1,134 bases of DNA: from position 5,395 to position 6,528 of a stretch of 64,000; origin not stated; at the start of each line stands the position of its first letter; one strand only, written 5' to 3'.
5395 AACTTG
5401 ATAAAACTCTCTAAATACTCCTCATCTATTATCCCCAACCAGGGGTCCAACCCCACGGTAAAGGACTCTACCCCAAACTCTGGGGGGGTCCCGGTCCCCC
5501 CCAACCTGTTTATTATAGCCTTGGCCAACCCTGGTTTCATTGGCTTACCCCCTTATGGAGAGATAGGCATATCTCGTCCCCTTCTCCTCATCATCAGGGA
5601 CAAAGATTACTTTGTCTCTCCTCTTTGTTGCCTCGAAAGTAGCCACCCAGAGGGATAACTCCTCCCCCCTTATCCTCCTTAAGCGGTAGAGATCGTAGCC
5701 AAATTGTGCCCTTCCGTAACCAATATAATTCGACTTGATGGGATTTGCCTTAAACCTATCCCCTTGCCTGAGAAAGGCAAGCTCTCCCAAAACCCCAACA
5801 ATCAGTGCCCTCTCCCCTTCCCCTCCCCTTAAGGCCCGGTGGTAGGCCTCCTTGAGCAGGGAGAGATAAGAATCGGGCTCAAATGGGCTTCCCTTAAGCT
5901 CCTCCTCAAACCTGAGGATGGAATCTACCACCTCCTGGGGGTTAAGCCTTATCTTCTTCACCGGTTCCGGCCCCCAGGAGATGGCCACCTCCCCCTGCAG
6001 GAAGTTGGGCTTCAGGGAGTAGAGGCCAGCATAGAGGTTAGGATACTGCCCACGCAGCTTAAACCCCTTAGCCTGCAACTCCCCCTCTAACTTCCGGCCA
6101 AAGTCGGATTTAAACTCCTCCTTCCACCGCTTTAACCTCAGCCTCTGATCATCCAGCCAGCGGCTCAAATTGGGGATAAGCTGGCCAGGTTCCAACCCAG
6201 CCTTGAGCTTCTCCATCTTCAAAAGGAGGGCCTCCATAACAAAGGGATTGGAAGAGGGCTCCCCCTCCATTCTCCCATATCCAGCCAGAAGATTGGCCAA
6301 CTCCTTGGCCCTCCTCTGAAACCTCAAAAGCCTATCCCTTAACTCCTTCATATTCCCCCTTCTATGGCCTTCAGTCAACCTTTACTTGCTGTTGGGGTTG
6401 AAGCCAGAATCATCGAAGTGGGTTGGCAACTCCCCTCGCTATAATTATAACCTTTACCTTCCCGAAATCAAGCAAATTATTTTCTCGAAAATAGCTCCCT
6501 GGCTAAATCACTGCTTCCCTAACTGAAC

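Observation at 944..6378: Tightly coupled four-gene operon: unknown protein + two paralogous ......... ATPases + Lhr-like DEAD-box helicase (candidate undescribed defence-like system)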

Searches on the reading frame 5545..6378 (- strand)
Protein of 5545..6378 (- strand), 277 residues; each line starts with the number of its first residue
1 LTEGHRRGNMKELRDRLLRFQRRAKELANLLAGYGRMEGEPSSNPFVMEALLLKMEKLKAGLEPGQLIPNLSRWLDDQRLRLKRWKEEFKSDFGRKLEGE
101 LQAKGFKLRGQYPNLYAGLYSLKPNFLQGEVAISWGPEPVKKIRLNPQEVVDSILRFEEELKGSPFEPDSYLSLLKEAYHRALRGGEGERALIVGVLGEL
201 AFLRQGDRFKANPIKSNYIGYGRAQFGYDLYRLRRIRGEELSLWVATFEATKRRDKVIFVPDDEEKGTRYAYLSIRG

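Call 4: search_protein_families(library=pfam, proteins=[window:5545-6378:-], max_evalue=0.01)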
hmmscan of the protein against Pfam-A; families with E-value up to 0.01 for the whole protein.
window:5545-6378:- (277 aa): 0 families

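Call 5: search_protein_families(library=padloc, proteins=[window:5545-6378:-], max_evalue=0.01)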
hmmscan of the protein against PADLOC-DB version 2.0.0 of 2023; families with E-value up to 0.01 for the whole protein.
window:5545-6378:- (277 aa): 0 families

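Call 6: search_protein_families(library=ncbifam, proteins=[window:5545-6378:-], max_evalue=0.01)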
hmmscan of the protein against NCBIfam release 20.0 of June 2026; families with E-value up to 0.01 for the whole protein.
window:5545-6378:- (277 aa): 0 families

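Call 10: find_homologous_proteins(query=window:5545-6378:-, max_evalue=0.001)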
Query window:5545-6378:- (277 aa): 16 proteins with E <= 0.001 among 1628 candidates.
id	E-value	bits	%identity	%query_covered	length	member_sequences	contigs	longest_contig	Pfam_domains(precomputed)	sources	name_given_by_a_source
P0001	3.6e-172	589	100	97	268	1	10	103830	-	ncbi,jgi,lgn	-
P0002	1.0e-145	503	84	96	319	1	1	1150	-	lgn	-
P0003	2.9e-140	485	82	97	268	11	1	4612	-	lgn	-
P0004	1.9e-133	462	78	97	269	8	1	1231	-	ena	-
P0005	4.1e-128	445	75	97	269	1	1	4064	-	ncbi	-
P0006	6.8e-127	441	76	97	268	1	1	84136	-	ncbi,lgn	-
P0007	4.8e-89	317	94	56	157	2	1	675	-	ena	-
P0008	3.9e-66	242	47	96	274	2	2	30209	-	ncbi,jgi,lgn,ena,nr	ncbi:MAG TPA: hypothetical protein EYP60_00095 [bacterium (Candidatus Stahlbacteria)]|nr:hypothetica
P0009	4.6e-55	205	44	94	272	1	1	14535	-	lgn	-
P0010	6.1e-55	205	41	96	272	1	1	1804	-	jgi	jgi:hypothetical protein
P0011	6.3e-55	205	42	97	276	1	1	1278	-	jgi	jgi:hypothetical protein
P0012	6.0e-54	202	41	96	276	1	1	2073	-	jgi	-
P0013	1.8e-53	200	40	96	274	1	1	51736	-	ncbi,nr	ncbi:MAG: hypothetical protein QME40_02335 [bacterium]|nr:hypothetical protein [bacterium]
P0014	1.9e-48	184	39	96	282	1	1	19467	-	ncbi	-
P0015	8.1e-46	175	37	97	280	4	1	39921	-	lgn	-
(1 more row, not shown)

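Call 12: find_encoding_contigs(protein=P0008, flank=10000, max_places=2)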
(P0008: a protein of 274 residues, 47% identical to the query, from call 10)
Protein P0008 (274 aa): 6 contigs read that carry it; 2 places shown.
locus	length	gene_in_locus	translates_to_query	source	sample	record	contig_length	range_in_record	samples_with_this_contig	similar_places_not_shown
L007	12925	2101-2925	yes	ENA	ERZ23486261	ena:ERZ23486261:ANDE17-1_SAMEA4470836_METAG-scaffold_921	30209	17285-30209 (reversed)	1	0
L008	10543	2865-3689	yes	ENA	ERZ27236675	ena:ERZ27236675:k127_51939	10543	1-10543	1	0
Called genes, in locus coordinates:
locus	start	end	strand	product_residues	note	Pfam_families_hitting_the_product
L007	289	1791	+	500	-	PF02142:MGS, PF01808:AICARFT_IMPCHas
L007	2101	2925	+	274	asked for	-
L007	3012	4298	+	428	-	PF10923:BrxC_BrxD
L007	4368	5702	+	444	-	PF10923:BrxC_BrxD, PF13191:AAA_16, PF13401:AAA_22 (faint)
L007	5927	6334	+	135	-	PF00254:FKBP_C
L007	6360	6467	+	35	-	-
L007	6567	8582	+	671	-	PF00270:DEAD, PF00271:Helicase_C, PF22590:Cas3-like_C_2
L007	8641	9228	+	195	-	PF00578:AhpC-TSA, PF08534:Redoxin, PF13905:Thioredoxin_8 (weak)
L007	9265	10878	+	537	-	-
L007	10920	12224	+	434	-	PF02310:B12-binding, PF04055:Radical_SAM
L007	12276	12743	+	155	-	PF05942:PaREP1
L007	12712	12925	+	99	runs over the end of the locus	-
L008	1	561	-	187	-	?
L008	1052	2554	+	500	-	PF02142:MGS, PF01808:AICARFT_IMPCHas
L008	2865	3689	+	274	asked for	-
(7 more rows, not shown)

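Call 13: find_encoding_contigs(protein=P0013, flank=10000, max_places=2)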
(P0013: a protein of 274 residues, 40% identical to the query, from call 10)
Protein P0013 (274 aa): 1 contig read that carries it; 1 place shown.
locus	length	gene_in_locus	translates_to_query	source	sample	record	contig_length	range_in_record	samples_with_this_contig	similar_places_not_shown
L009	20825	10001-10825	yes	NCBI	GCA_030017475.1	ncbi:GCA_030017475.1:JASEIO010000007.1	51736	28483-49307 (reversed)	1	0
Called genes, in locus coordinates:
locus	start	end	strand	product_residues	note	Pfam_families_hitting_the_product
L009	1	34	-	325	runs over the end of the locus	-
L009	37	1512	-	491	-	PF01409:tRNA-synt_2d, PF18006:SepRS_C (weak)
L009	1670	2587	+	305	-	PF01063:Aminotran_4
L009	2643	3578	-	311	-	PF09754:PAC2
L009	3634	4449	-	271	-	PF23023:Anti-Pycsar_Apyc1, PF00753:Lactamase_B (weak), PF12706:Lactamase_B_2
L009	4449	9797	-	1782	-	PF00005:ABC_tran (faint), PF00931:NB-ARC (faint), PF01443:Viral_helicase1 (faint), PF01583:APS_kinase (faint), PF01637:ATPase_2 (faint), PF17760:UvrA_inter, PF17755:UvrA_DNA-bind, PF17760:UvrA_inter, +23 more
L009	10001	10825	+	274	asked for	-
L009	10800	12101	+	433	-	PF10923:BrxC_BrxD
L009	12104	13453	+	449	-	PF10923:BrxC_BrxD, PF13191:AAA_16 (weak)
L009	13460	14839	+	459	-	PF02321:OEP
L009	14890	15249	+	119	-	-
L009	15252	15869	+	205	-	PF25954:Beta-barrel_RND_2 (weak), PF25990:Beta-barrel_YknX, PF25967:RND-MFP_C (faint), PF25975:CzcB_C (weak), PF25989:YknX_C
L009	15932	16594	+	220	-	PF02463:SMC_N (faint), PF00005:ABC_tran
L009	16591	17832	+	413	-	PF12704:MacB_PCD, PF02687:FtsX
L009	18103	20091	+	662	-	PF00270:DEAD, PF04851:ResIII (weak), PF00271:Helicase_C, PF22590:Cas3-like_C_2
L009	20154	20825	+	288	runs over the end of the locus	PF01551:Peptidase_M23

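Call 14: find_encoding_contigs(protein=P0015, flank=10000, max_places=2)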
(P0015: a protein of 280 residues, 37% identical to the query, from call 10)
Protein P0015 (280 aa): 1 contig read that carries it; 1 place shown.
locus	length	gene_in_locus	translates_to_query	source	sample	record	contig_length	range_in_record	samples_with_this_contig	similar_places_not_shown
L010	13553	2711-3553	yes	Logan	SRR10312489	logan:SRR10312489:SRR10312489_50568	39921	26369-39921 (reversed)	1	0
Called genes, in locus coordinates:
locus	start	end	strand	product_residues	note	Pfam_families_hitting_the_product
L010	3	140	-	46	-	?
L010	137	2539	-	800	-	PF17854:FtsK_alpha, PF01580:FtsK_SpoIIIE, PF12846:AAA_10 (faint), PF09397:FtsK_gamma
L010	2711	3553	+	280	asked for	-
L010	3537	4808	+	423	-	PF10923:BrxC_BrxD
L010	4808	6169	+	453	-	PF10923:BrxC_BrxD, PF13191:AAA_16 (weak), PF13401:AAA_22 (weak)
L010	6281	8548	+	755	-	-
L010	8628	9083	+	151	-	-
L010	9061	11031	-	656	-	PF02085:Cytochrom_CIII (faint), PF03264:Cytochrom_NNT, PF14522:Cytochrome_C7 (faint), PF13435:Cytochrome_C554 (faint), PF14537:Cytochrom_c3_2 (faint), PF22113:Mtrc-MtrF_II-IV_dom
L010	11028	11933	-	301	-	PF01292:Ni_hydr_CYTB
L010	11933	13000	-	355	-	PF03264:Cytochrom_NNT (faint), PF09699:Paired_CXXCH_1 (faint), PF14537:Cytochrom_c3_2 (faint), PF02085:Cytochrom_CIII (faint), PF14522:Cytochrome_C7 (faint)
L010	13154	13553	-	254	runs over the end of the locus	PF12643:MazG-like (faint), PF03819:MazG, PF01503:PRA-PH (weak), PF03819:MazG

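Call 18: find_related_loci(query=A1, collection=genome_contigs, flank=10000)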
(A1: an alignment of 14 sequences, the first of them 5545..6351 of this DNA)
Query A1 (268 aa) in genome_contigs; peptide patterns used: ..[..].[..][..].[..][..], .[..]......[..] (x = any residue, [..] = any of these).
43 stretches matched a pattern; 20 encode a relative of the query (tblastn E <= 1e-3); 20 distinct loci.
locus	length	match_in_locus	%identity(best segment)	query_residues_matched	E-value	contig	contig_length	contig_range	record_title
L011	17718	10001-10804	83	1-268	3e-147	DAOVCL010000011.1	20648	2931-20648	MAG TPA_asm: Candidatus Zixiibacteriota bacterium isolate CSMAG_1030 CSMAG_1030_k141_1917258_length_20648_cov_10.7063, w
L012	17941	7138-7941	76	1-268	8e-132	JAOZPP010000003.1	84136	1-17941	MAG: bacterium isolate GMC4.metabat2.244 GMC4_86_length_84136_cov_25.035073, whole genome shotgun sequence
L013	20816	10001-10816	40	1-266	8e-59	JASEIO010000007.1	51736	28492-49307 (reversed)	MAG: bacterium isolate Yes71-08 NODE_7_length_51736_cov_30.636114, whole genome shotgun sequence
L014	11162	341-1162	40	3-267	4e-55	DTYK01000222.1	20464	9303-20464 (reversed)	MAG TPA_asm: Candidatus Latescibacterota bacterium isolate UWMA-0219 k99_3070346, whole genome shotgun sequence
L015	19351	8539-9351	39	1-266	6e-55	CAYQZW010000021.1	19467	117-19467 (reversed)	MAG TPA_asm: uncultured bacterium isolate SRP216583_co2_136 genome assembly, contig: NODE_1999_length_19467_cov_9.670152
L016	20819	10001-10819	38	1-264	4e-52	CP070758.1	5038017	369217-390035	MAG: Gemmatimonadota bacterium isolate bin29 chromosome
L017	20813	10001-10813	37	1-268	4e-51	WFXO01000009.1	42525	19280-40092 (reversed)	MAG: candidate division WOR-3 bacterium isolate S141_55 k151_12023, whole genome shotgun sequence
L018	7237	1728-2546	36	1-264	3e-51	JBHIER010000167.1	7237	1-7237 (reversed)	MAG: bacterium isolate b2.sp2_bin.59 NODE_3890_length_7237_cov_4.729602, whole genome shotgun sequence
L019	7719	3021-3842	39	1-267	6e-51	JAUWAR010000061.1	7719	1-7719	MAG: bacterium isolate CSMAG_1299 CSMAG_1299_k141_311233_length_7719_cov_6.0000, whole genome shotgun sequence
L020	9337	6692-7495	38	1-266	3e-49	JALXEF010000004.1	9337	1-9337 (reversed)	MAG: candidate division WOR-3 bacterium isolate T2_metabat2_scaf2bin.364 T2_NODE_10367_length_9337_cov_3.178936, whole g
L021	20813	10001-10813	36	1-267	1e-48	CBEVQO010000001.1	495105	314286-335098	MAG TPA_asm: uncultured bacterium isolate SRR24791474_binner123_Refined_18 genome assembly, contig: ERZ25515408.1, whole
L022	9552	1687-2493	37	1-266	1e-46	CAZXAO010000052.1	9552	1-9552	MAG TPA_asm: uncultured bacterium isolate SRP163575_co1_380 genome assembly, contig: NODE_15762_length_9552_cov_4.916079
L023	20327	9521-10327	36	1-266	3e-45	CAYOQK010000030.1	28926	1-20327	MAG TPA_asm: uncultured bacterium isolate binchicken_co219_10 genome assembly, contig: k141_313698, whole genome shotgun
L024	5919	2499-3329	35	1-265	2e-40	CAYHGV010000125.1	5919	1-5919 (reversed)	MAG TPA_asm: uncultured bacterium isolate ERP119294_co4_433 genome assembly, contig: NODE_16939_length_5919_cov_8.545873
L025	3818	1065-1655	36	77-267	2e-37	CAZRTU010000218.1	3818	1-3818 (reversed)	MAG TPA_asm: uncultured bacterium isolate binchicken_co89_570 genome assembly, contig: NODE_54155_length_3818_cov_3.6935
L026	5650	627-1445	30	1-261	2e-31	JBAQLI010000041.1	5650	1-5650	MAG: Candidatus Methanoperedens sp. isolate MFD12032_ilm_asm_bin13 k127_8295, whole genome shotgun sequence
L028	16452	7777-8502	33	28-261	2e-32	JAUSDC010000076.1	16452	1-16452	MAG: Candidatus Methanoperedens sp. isolate E14_concoct.bin.71 E14_k141_1229403, whole genome shotgun sequence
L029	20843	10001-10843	32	1-268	1e-35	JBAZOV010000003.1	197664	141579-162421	MAG: Candidatus Methanoperedens sp. isolate SO_2017_SWC_14 scaffold_81_c1_LP-4_2017, whole genome shotgun sequence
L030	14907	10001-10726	33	28-261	3e-33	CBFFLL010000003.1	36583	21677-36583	Candidatus Methanoperedens nitroreducens isolate unclassified Methanoperidens genome assembly, contig: MAG037_3, whole g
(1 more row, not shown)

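Call 24: predict_structure(alignment_id=A1)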
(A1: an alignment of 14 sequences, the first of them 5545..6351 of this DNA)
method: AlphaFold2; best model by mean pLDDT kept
length: 268 residues; sequences in the alignment: 14
mean_pLDDT: 91.2   pTM: 0.80
mean pLDDT of the five models: 91.2, 90.5, 90.2, 87.8, 87.5
residues with pLDDT >= 90: 193; 70-90: 69; 50-70: 6; < 50: 0
segments of 3 or more residues with pLDDT < 50: none
pLDDT, mean of each block of 10 residues (from residue 1): 91 92 93 91 93 80 94 94 97 96 95 96 95 96 96 88 94 76 93 88 85 92 92 89 86 92 88
secondary structure, 60 per line:
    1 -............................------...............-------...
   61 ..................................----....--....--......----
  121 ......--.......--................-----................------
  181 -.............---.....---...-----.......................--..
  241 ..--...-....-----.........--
elements in order: H2-29 H36-50 H58-94 E99-102 E105-108 E111-116 E121-126 E129-135 H138-153 H159-174 H184-194 H198-202 H214-231 E232-236 H239-242 E249-252 E258-266

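Call 38: fold_search(model_id=the predicted structure, library=pdb)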
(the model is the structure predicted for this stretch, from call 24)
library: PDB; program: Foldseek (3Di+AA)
matches with E <= 10: 224; with E <= 0.001: 0
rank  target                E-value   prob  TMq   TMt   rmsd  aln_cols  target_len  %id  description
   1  8s0e_A                3.4e-01  0.25  0.20  0.15  13.9       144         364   10  H. sapiens OCCM bound to double stranded DNA (released 2024-10-02)
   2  9jb5_B                4.9e-01  0.54  0.16  0.33   4.3        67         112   13  Crystal structure of Arabidopsis theliana FRATAXIN HOMOLOG (released 2025-01-01)
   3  8s0c_A                5.2e-01  0.35  0.21  0.44  12.4       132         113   12  H. sapiens ORC1-5 bound to double stranded DNA as part of the MCM-ORC complex (released 2024-10-02)
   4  7jpo_A                5.2e-01  0.33  0.21  0.17  12.9       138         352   11  ORC-O1AAA: Human Origin Recognition Complex (ORC) with dynamic/unresolved ORC2 WH (released 2020-09-02)
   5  8ro1_TF               5.9e-01  0.23  0.16  0.08  23.3       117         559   10  Structure of the C. elegans Intron Lariat Spliceosome double-primed for disassembly (ILS'') (released 2024-08-07)
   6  7jps_A                5.9e-01  0.21  0.19  0.15  13.5       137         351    9  ORC-DNA: Human Origin Recognition Complex (ORC) with DNA bound in the core (released 2020-09-09)
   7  8y6o_Z                6.7e-01  0.11  0.17  0.21  41.7       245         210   18  Cryo-EM Structure of the human minor pre-B complex (pre-precatalytic spliceosome) U11 and tri-snRNP part (released 2024-03-20)
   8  7n9i                  7.1e-01  0.30  0.13  0.23   5.9        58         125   14  1.4A Structure of Drosophila melanogaster Frataxin (released 2022-06-22)
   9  5dac_B                7.5e-01  0.08  0.16  0.11  20.9       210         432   15  ATP-gamma-S bound Rad50 from Chaetomium thermophilum in complex with DNA (released 2016-03-02)
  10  7jk6_A                9.0e-01  0.18  0.20  0.15  14.2       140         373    9  Structure of Drosophila ORC in the active conformation (released 2020-09-09)
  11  5cq9_B                9.6e-01  0.02  0.12  0.12  19.9       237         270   11  Crystal structure of SopD2, a type III secreted virulence effector from Salmonella enterica (released 2015-09-09)
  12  8ro0_TF               1.0e+00  0.15  0.17  0.10  24.5       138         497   10  Structure of the C. elegans Intron Lariat Spliceosome primed for disassembly (ILS') (released 2024-08-07)
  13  1m4n                  1.1e+00  0.18  0.15  0.10   8.6        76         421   22  CRYSTAL STRUCTURE OF APPLE ACC SYNTHASE IN COMPLEX WITH [2-(AMINO-OXY)ETHYL](5'-DEOXYADENOSIN-5'-YL)(METHYL)SULFONIUM (released 2003-04-22)
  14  9bcx_B                1.2e+00  0.14  0.19  0.12  15.1       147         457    5  Cryo-EM structure of the S. cerevisiae ORC-Cdc6-Mcm2-7-DNA complex with a fully closed Mcm2-Mcm5 DNA entry gate (released 2025-01-01)
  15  9gjw_A                1.3e+00  0.18  0.23  0.16  13.3       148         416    9  OCCM maturation intermediate stalled with an Arginine Finger mutation in Mcm2 (released 2025-03-05)
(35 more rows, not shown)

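Call 55: search_protein_representatives(alignment_id=A1)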
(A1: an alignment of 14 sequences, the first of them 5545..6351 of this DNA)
Query: 14 sequences, 272 profile positions. Proteins with E-value up to 0.001 (for the whole library): 913; up to 1e-10: 584; up to 1e-30: 263. The best 150 are listed.
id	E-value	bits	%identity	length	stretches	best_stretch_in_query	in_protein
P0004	1.1e-118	412.0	-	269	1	1-271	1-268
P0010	2.7e-115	400.9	-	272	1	1-272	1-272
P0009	4.6e-109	380.5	-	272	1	2-271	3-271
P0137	4.4e-92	324.8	-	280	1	1-272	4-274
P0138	2.1e-89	316.0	-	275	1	2-270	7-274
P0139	4.5e-86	305.1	-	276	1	4-271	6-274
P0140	6.4e-79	281.6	-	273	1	3-271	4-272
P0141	2.3e-76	273.3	-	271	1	8-271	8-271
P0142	1.7e-72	260.6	-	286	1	1-270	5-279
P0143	1.1e-71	258.0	-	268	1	1-271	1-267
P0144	1.7e-70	254.0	-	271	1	3-270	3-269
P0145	5.3e-69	249.1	-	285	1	2-271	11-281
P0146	5.1e-68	245.9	-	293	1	12-270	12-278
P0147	2.3e-67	243.7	-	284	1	1-271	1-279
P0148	9.3e-67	241.8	-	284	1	1-272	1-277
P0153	1.9e-63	230.9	-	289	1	1-270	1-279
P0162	2.4e-58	214.2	-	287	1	1-271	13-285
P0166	5.7e-58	212.9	-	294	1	6-270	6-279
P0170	8.9e-56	205.8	-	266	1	1-271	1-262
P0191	1.3e-49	185.5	-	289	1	4-268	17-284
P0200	1.2e-48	182.4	-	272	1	31-271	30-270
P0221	8.3e-46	173.1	-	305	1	3-268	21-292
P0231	1.5e-44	168.9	-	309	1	12-271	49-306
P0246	1.6e-42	162.3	-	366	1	23-271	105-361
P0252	7.7e-42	160.0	-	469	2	31-263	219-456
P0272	6.3e-40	153.8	-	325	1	7-271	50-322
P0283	2.2e-39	152.0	-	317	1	10-271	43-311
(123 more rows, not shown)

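Call 59: list_cluster_members(proteins=[P0252, P0246, P0283, P0221, P0137, P0146, P0170, P0200, P0231, P0272])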
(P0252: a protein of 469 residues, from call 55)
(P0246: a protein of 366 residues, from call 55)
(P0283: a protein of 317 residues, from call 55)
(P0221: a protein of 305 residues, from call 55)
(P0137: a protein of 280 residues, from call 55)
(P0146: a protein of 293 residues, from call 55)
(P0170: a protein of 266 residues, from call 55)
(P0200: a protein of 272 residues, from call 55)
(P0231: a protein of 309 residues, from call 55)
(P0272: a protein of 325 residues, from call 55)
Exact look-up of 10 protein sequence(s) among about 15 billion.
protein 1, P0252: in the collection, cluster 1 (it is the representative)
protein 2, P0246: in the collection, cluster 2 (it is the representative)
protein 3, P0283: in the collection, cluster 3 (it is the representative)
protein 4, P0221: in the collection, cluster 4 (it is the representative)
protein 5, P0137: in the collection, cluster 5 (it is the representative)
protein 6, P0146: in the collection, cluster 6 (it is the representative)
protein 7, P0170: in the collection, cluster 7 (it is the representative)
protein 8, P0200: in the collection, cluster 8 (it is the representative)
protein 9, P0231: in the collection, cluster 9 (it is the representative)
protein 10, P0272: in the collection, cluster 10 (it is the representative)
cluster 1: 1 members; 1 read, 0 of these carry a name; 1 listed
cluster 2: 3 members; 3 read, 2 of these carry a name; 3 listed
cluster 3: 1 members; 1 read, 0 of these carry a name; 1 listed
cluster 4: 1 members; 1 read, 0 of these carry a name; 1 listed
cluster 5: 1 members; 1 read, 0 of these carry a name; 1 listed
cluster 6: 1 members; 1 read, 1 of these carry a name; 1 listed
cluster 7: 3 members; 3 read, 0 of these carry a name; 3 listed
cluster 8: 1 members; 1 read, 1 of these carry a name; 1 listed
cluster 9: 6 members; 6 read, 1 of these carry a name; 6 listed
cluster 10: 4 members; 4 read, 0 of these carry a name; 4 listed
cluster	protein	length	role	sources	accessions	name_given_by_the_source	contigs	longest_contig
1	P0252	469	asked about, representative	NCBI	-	-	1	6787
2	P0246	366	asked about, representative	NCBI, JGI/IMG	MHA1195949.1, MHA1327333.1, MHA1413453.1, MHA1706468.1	MAG: hypothetical protein ACTSRH_08430 [Promethearchaeota archaeon]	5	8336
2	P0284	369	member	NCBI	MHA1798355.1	MAG: hypothetical protein ACTSVY_07885 [Candidatus Helarchaeota archaeon]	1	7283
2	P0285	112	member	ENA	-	-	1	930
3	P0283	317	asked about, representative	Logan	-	-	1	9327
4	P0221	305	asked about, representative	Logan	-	-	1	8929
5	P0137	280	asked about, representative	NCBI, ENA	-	-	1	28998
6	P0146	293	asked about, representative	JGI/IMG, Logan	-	hypothetical protein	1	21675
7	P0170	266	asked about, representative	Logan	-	-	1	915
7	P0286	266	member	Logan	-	-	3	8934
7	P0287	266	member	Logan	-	-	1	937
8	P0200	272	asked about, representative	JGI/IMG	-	hypothetical protein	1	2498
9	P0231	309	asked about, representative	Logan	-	-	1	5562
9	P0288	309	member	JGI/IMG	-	hypothetical protein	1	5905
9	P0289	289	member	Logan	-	-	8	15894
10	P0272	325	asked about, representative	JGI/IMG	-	-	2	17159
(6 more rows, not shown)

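Call 60: find_encoding_contigs(protein=P0246, flank=8000, max_places=1)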
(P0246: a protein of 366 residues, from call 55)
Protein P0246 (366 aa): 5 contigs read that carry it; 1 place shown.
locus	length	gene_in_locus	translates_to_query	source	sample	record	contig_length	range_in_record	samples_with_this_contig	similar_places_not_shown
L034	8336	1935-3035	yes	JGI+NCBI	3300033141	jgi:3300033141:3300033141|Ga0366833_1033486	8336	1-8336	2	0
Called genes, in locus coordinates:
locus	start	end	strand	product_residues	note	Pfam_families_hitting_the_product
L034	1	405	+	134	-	PF05168:HEPN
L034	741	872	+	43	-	-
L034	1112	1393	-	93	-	-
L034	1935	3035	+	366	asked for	PF07498:Rho_N (weak)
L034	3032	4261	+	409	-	PF10923:BrxC_BrxD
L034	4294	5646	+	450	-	PF10923:BrxC_BrxD, PF13191:AAA_16 (weak), PF13401:AAA_22 (faint)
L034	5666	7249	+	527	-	PF00270:DEAD, PF04851:ResIII, PF00271:Helicase_C, PF22590:Cas3-like_C_2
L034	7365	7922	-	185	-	PF08694:UFC1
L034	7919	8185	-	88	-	-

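Call 61: find_encoding_contigs(protein=P0283, flank=8000, max_places=1)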
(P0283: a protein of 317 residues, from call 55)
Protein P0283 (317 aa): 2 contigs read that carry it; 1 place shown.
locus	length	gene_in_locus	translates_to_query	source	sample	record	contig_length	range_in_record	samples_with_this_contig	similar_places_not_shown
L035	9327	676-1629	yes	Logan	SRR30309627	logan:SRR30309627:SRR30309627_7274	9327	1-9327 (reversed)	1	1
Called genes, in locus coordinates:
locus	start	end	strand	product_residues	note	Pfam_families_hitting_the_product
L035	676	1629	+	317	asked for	-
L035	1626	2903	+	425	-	PF10923:BrxC_BrxD, PF13401:AAA_22 (faint)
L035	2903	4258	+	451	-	PF10923:BrxC_BrxD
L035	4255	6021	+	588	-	PF00270:DEAD, PF04851:ResIII (faint), PF00271:Helicase_C, PF22590:Cas3-like_C_2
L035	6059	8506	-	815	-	PF00069:Pkinase, PF07714:PK_Tyr_Ser-Thr, PF06293:Kdo (weak), PF08308:PEGA (weak), PF03781:FGE-sulfatase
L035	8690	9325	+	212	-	?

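Call 85: search_protein_families(library=phrogs, proteins=[window:5545-6351:-], max_evalue=0.001)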
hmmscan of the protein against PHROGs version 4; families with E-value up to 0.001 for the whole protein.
window:5545-6351:- (268 aa): 0 families
